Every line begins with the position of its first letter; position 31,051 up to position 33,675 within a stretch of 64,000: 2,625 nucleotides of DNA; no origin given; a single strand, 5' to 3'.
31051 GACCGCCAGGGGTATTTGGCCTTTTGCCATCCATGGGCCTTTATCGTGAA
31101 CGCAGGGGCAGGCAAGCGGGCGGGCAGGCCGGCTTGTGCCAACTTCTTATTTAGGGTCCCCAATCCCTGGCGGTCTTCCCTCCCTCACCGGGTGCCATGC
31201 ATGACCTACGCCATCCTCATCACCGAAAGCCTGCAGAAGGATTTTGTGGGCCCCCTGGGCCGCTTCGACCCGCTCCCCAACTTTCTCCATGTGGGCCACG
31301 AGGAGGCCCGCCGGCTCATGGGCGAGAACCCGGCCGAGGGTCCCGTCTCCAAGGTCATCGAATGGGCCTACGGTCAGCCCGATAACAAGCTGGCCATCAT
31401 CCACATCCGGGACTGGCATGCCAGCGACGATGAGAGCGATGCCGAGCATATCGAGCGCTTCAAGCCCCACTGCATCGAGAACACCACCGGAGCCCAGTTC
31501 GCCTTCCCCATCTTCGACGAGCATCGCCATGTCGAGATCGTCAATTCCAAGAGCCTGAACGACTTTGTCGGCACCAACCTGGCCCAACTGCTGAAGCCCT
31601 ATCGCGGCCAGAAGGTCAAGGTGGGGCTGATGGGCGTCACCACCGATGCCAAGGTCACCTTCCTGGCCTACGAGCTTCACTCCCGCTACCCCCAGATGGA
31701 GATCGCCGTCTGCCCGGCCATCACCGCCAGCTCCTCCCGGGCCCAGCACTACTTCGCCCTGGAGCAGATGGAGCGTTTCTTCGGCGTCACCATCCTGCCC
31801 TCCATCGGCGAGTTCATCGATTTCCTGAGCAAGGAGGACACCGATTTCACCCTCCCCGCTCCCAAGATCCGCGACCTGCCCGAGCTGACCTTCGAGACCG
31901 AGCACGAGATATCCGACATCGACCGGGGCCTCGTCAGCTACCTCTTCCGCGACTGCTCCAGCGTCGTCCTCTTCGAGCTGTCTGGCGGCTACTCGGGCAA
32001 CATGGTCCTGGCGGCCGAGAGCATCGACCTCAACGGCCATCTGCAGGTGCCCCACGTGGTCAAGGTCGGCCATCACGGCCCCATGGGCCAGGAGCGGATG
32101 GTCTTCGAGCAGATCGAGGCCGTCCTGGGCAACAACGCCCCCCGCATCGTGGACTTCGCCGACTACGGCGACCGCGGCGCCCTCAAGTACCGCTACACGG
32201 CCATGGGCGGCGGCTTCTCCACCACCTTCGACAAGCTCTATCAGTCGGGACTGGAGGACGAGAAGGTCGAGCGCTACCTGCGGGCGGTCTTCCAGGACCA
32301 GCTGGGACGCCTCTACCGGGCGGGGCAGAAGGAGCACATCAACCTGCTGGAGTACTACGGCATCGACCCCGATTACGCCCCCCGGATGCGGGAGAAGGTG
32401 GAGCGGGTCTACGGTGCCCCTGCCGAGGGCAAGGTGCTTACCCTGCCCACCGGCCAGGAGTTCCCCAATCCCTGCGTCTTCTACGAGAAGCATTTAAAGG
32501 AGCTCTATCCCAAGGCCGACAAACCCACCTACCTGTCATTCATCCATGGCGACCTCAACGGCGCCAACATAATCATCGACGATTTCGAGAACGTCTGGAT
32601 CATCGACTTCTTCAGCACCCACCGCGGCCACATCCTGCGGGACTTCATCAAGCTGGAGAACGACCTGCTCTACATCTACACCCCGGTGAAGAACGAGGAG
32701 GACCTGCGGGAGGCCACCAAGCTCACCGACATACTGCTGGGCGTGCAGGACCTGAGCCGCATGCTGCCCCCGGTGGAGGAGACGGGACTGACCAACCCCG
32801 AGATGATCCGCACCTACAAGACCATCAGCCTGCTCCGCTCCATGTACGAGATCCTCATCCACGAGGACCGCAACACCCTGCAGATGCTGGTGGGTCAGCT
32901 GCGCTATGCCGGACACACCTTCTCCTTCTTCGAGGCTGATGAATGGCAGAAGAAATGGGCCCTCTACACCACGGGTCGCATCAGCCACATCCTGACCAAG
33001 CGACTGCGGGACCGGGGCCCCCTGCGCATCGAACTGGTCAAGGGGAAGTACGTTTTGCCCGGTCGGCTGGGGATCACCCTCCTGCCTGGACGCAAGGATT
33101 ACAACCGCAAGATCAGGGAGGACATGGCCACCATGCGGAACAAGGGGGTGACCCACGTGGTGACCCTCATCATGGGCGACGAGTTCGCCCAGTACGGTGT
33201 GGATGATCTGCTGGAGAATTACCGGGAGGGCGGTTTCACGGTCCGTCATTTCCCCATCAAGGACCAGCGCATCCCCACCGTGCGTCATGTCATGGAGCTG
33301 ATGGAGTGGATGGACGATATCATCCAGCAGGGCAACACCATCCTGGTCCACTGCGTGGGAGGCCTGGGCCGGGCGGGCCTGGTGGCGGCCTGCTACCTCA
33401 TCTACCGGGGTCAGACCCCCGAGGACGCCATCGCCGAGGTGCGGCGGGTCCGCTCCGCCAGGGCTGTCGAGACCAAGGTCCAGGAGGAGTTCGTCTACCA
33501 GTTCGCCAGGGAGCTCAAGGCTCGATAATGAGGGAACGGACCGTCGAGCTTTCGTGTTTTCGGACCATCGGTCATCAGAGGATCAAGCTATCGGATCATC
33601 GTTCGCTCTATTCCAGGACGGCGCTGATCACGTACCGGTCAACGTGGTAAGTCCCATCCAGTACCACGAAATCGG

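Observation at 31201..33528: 775-aa fusion of a nucleophile-less nicotinamidase-like domain, a kinase-like domain and an HCX5R phosphatase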

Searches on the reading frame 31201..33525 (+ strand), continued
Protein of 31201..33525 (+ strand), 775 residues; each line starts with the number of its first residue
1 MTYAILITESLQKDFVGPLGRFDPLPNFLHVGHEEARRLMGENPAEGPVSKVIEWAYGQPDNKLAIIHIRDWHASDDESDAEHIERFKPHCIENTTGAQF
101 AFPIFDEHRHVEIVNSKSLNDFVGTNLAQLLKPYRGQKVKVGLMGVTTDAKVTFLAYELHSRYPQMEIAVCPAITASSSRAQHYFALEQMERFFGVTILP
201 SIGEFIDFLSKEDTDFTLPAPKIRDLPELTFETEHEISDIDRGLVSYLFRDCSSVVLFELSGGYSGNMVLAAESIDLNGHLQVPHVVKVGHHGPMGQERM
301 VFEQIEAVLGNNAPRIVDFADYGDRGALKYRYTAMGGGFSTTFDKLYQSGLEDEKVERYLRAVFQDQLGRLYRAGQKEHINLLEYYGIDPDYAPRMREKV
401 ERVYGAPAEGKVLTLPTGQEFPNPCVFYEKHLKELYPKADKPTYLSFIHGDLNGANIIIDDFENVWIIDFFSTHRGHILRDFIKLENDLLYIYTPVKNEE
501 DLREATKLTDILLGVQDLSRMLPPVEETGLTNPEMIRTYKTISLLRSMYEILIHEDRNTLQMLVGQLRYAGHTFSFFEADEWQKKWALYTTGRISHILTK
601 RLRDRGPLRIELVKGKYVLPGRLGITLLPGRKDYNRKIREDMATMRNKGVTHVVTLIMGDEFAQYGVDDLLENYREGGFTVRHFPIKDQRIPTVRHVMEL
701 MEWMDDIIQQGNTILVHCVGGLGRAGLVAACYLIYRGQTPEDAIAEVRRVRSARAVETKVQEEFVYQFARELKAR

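Call 50: search_protein_families(library=ncbifam, proteins=[L029:16761-17411:+, L063:1521-2909:-, L041:15506-17317:+, L041:14103-15110:+, L023:590-2179:+, L023:7590-8696:+, L056:6470-7549:-], max_evalue=0.01)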
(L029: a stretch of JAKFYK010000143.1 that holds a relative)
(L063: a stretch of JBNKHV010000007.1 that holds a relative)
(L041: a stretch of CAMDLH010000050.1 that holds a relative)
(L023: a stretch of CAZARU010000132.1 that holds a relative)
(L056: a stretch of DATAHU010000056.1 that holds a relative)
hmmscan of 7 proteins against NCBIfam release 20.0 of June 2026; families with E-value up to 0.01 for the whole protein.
L029:16761-17411:+ (216 aa): 0 families

L063:1521-2909:- (462 aa): 6 families
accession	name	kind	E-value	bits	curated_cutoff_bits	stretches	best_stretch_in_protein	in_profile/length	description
NF045666.1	DVU1553_fam_AMP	equivalog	1.5e-22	80.1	300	1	97-347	60-311/331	DVU_1553 family AMP-dependent CoA ligase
NF041878.1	paak_haloarch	equivalog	6.1e-13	48.1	700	1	252-347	206-305/427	phenylacetate--CoA ligase PaaK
TIGR02155.1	PA_CoA_ligase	equivalog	7.7e-11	41.2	646.3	1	255-348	204-301/422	phenylacetate--CoA ligase PaaK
NF053551.1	FlxY_rubin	equivalog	2.4e-10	39.7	520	1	261-351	217-311/424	flexirubin biosynthesis putative acyl-CoA ligase FlxY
NF041217.1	BagE_FevW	exception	4.9e-09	35.7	800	1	249-348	195-293/424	bagremycin/ferroverdin synthetase BagE/FevW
NF004229.0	PRK05677.1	subfamily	0.009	14.5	879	0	251-327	331-411/563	long-chain-fatty-acid--CoA ligase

L041:15506-17317:+ (603 aa): 0 families

L041:14103-15110:+ (335 aa): 0 families

L023:590-2179:+ (529 aa): 0 families

L023:7590-8696:+ (368 aa): 10 families
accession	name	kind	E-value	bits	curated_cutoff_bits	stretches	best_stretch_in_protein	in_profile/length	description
TIGR02666.1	moaA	equivalog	3.9e-09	35.9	284.05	1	58-256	17-200/336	GTP 3',8-cyclase MoaA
NF038332.1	rSAM_rare_HxsC4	exception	1.5e-08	34.2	500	1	53-252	16-197/335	radical SAM protein HxsC4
TIGR02109.1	PQQ_syn_pqqE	equivalog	9.2e-06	24.8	381.35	1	58-230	14-167/358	pyrroloquinoline quinone biosynthesis protein PqqE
TIGR02668.1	moaA_archaeal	equivalog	2.4e-05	23.5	325.25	1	53-237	12-175/303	GTP 3',8-cyclase MoaA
NF038283.1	viperin_w_prok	equivalog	0.00039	19.7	180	1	57-152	8-98/281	viperin family antiviral radical SAM protein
NF049973.1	radical_Rv1681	equivalog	0.00043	19.3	380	1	47-167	68-173/326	Rv1681 family radical SAM protein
TIGR02495.1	NrdG2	equivalog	0.0023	17.3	131.15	0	61-137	26-91/193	anaerobic ribonucleoside-triphosphate reductase activating protein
NF001199.0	PRK00164.2-1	equivalog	0.0023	17.1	231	1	52-220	13-162/308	GTP 3',8-cyclase MoaA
TIGR03977.1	rSAM_pair_HxsC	equivalog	0.003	16.5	267.9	1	54-133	28-94/292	His-Xaa-Ser system radical SAM maturase HxsC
TIGR04038.1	tatD_link_rSAM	subfamily_domain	0.0046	16.8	129.7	1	55-218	12-167/192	TatD family nuclease-associated radical SAM protein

L056:6470-7549:- (359 aa): 5 families
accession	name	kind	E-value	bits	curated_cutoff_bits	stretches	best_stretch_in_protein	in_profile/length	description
TIGR01526.1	nadR_NMN_Atrans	equivalog_domain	5.7e-43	147.4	341.15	1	25-331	3-310/325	nicotinamide-nucleotide adenylyltransferase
NF005988.0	PRK08099.1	equivalog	4.1e-24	85.5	201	2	146-327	188-375/411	multifunctional transcriptional regulator/nicotinamide-nucleotide adenylyltransferase/ribosylnicotinamide kinase NadR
TIGR00125.1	cyt_tran_rel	domain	0.0002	21.5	27.7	1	25-56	1-32/65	adenylyltransferase/cytidyltransferase family protein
NF002243.0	PRK01153.1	subfamily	0.0022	17.6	127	0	25-55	2-32/175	nicotinamide-nucleotide adenylyltransferase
NF003787.0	PRK05379.1-4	equivalog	0.0022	17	449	1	19-57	5-43/346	bifunctional nicotinamide-nucleotide adenylyltransferase/Nudix hydroxylase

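Call 62: search_protein_families(library=pfam, alignment_id=A3, max_evalue=0.00001)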
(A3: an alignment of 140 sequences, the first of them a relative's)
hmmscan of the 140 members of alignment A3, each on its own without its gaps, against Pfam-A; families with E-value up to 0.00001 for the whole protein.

A. member 1, L001:273-899:- (208 aa): 3 families
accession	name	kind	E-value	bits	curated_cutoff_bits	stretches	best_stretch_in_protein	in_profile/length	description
PF21982.2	RecX_HTH1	-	1e-18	67.4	26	1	60-99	1-40/40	RecX, first three-helix domain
PF02631.22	RecX_HTH2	-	2.9e-14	53.5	26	1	106-147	1-42/42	RecX, second three-helix domain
PF21981.2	RecX_HTH3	-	1.4e-08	35.2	26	1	151-197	1-48/48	RecX, third three-helix domain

B. families by the number of members that match (of 140 scanned): 116 families (the first 25 are shown)
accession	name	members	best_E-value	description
PF07726.17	AAA_3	8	2.7e-63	ATPase family associated with various cellular activities (AAA)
PF17863.7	AAA_lid_2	7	3e-20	AAA lid domain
PF00072.30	Response_reg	6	2.1e-24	Response regulator receiver domain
PF00520.37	Ion_trans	4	2.1e-26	Ion transport protein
PF01740.26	STAS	4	4.9e-24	STAS domain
PF00027.35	cNMP_binding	4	1.6e-16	Cyclic nucleotide-binding domain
PF07885.22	Ion_trans_2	4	3.8e-12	Ion channel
PF13466.11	STAS_2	4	2e-10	STAS domain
PF13649.12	Methyltransf_25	4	1.3e-08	Methyltransferase domain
PF00171.27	Aldedh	3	4e-101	Aldehyde dehydrogenase family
PF07695.17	7TMR-DISM_7TM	3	3.9e-28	7TM diverse intracellular signalling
PF08240.17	ADH_N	3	7.2e-25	Alcohol dehydrogenase GroES-like domain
PF00107.32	ADH_zinc_N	3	8.7e-24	Zinc-binding dehydrogenase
PF20030.5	bpMoxR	3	3.1e-16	MoxR domain in the MoxR-vWA-beta-propeller ternary systems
PF07728.20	AAA_5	3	1.9e-15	AAA domain (dynein-related subfamily)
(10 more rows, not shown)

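Call 75: search_protein_families(library=pfam, proteins=[L041:15506-17317:+, L041:14103-15110:+, L029:16761-17411:+, L029:14707-16776:+, L023:2430-4949:+], max_evalue=1)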
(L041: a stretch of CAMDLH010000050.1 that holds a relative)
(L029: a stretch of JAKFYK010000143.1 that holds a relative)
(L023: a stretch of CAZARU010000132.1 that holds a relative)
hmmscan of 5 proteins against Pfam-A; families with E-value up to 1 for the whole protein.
L041:15506-17317:+ (603 aa): 1 family
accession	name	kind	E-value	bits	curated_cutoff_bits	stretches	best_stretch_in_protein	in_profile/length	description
PF00092.34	VWA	-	0.32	11.7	23.8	1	408-512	1-113/174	von Willebrand factor type A domain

L041:14103-15110:+ (335 aa): 0 families

L029:16761-17411:+ (216 aa): 0 families

L029:14707-16776:+ (689 aa): 0 families

L023:2430-4949:+ (839 aa): 0 families

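Call 77: find_encoding_contigs(protein=P0002, flank=8000, max_places=2)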
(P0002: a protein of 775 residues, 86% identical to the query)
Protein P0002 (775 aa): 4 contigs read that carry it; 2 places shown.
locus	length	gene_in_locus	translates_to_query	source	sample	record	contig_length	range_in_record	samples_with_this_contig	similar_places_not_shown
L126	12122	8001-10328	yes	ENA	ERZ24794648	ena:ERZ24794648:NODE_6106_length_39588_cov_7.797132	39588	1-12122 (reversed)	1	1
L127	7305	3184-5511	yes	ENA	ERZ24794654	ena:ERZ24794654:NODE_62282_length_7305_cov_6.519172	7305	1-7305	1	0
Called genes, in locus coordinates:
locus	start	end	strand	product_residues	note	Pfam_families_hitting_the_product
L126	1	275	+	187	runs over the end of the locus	PF00578:AhpC-TSA, PF08534:Redoxin, PF13098:Thioredoxin_2, PF13905:Thioredoxin_8 (weak)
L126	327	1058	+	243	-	PF00005:ABC_tran, PF13191:AAA_16 (faint), PF13401:AAA_22 (faint), PF13304:AAA_21 (faint)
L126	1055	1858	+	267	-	PF03649:UPF0014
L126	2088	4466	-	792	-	PF09826:Beta_propel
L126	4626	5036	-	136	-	-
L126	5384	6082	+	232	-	PF09858:DUF2085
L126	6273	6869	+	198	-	-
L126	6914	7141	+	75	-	PF00403:HMA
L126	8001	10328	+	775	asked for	PF00857:Isochorismatase (weak), PF19974:TCAD9, PF05706:CDKN3, PF22784:PTP-SAK, PF22785:Tc-R-P, PF00782:DSPc, PF22741:PTP-NADK (weak)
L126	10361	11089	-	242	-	PF05175:MTS, PF06325:PrmA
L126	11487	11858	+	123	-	PF00076:RRM_1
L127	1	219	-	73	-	?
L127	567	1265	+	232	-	PF09858:DUF2085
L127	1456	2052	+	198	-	-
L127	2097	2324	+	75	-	PF00403:HMA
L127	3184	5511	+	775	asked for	PF00857:Isochorismatase (weak), PF19974:TCAD9, PF05706:CDKN3, PF22784:PTP-SAK, PF22785:Tc-R-P, PF00782:DSPc, PF22741:PTP-NADK (weak)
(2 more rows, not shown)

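Call 80: search_dna_similar(query=window:31201-33525:+, collection=phages, mode=protein, max_rows=8)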
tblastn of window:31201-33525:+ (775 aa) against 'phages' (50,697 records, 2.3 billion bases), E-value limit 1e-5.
No match.

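Call 81: search_dna_similar(query=window:31201-33525:+, collection=plasmids, mode=protein, max_rows=10)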
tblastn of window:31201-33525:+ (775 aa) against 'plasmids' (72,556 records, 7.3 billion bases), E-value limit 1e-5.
Records with a match: 1; places in all: 1; records where one place covers at least 80% of the query: 0.
Best place of each record, by identity: <60% 1.
By first word of the organism name: Leisingera 1.
By predicted mobility (MOB-suite, as given by PLSDB): conjugative 1.
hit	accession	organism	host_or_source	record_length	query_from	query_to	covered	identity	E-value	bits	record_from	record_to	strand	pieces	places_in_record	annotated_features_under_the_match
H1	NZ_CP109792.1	Leisingera thetidis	-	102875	607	770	21%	36.2%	2e-9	69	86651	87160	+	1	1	ADP-ribosylglycohydrolase family protein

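Call 82: get_annotated_region(hit=H1, flank=4000)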
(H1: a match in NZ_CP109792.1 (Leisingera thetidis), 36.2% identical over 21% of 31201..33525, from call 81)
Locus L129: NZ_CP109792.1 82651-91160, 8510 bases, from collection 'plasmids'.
description: Leisingera thetidis strain BMJM1 plasmid pBMJM1_5, complete sequence
organism: Leisingera thetidis (NCBI taxid 2930199)
taxonomy: Bacteria; Pseudomonadota; Alphaproteobacteria; Rhodobacterales; Roseobacteraceae; Leisingera; Leisingera thetidis
host: -; source: -; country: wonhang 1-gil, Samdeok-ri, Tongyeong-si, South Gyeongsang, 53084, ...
typing (MOB-suite, as given by PLSDB): conjugative; replicon rep_cluster_231; relaxase MOBP; mating-pair formation MPF_T
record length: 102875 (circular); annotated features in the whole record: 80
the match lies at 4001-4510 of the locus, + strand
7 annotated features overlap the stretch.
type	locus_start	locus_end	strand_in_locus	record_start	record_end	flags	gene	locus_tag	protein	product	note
CDS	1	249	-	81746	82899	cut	-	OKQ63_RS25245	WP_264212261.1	IS3 family transposase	-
CDS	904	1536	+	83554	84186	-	-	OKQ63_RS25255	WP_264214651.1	hypothetical protein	-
CDS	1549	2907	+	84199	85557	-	-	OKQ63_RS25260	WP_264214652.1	AAA family ATPase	-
CDS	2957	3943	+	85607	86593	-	-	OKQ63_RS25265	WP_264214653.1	WYL domain-containing protein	-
CDS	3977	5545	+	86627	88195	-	-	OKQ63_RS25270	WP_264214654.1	ADP-ribosylglycohydrolase family protein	-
CDS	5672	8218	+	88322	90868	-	-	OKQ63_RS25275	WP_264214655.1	PD-(D/E)XK nuclease family protein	-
CDS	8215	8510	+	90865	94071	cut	-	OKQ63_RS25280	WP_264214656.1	UvrD-helicase domain-containing protein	-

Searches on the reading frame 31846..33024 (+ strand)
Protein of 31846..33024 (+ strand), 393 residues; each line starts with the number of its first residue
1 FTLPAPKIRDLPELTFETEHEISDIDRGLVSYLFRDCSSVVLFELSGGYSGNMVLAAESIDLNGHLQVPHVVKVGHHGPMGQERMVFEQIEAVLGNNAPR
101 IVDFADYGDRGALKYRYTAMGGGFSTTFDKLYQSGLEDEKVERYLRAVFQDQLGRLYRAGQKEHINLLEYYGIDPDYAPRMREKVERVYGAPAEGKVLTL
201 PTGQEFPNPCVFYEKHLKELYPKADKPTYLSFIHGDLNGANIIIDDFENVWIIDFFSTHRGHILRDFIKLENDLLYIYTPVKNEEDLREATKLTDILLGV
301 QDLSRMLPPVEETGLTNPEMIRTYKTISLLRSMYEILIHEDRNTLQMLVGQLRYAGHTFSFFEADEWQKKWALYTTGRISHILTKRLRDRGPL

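Call 70: search_solved_structures(query=A4, max_evalue=1, show_alignments=3)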
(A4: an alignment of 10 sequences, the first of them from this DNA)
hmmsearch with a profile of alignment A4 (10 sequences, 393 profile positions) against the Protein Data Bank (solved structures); distinct sequences matched with E-value up to 1: 18.
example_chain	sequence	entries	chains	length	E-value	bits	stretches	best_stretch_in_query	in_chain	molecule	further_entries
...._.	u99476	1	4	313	0.014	17.5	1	202-255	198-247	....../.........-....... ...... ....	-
6hk6_A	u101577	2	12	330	0.014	17.4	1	202-255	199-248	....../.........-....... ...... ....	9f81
7vbt_A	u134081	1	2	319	0.014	17.4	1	202-255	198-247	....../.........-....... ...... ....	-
6fdn_A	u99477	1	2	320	0.014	17.4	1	202-255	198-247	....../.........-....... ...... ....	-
6fdo_A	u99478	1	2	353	0.017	17.2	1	202-255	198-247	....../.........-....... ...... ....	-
1zy4_A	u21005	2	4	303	0.022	16.8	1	202-272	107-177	Serine/threonine-protein kinase GCN2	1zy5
1zyc_A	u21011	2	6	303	0.025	16.6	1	212-272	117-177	Serine/threonine-protein kinase GCN2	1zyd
6g18_v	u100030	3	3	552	0.029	16.4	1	202-255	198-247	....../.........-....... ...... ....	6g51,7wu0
4oau_C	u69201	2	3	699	0.049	15.6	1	162-277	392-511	2-5A-dependent ribonuclease | PROTEIN (RNase L)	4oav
1tqi_A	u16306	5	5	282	0.058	15.4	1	214-257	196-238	conserved hypothetical protein | Rio2 serine kinase | Rio2 kinase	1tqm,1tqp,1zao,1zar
8zdb_p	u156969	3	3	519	0.06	15.3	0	305-347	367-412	Serine/threonine-protein kinase RIO3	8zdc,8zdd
1zxe_A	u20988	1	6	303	0.17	13.8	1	212-272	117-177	Serine/threonine-protein kinase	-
8xfl_A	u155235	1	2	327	0.6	12.1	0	216-256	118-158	MAP/microtubule affinity-regulating kinase 4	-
5es1_A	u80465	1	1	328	0.6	12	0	216-256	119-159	MAP/microtubule affinity-regulating kinase 4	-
8oku_A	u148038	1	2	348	0.61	12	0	215-266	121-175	Serine/threonine-protein kinase SIK3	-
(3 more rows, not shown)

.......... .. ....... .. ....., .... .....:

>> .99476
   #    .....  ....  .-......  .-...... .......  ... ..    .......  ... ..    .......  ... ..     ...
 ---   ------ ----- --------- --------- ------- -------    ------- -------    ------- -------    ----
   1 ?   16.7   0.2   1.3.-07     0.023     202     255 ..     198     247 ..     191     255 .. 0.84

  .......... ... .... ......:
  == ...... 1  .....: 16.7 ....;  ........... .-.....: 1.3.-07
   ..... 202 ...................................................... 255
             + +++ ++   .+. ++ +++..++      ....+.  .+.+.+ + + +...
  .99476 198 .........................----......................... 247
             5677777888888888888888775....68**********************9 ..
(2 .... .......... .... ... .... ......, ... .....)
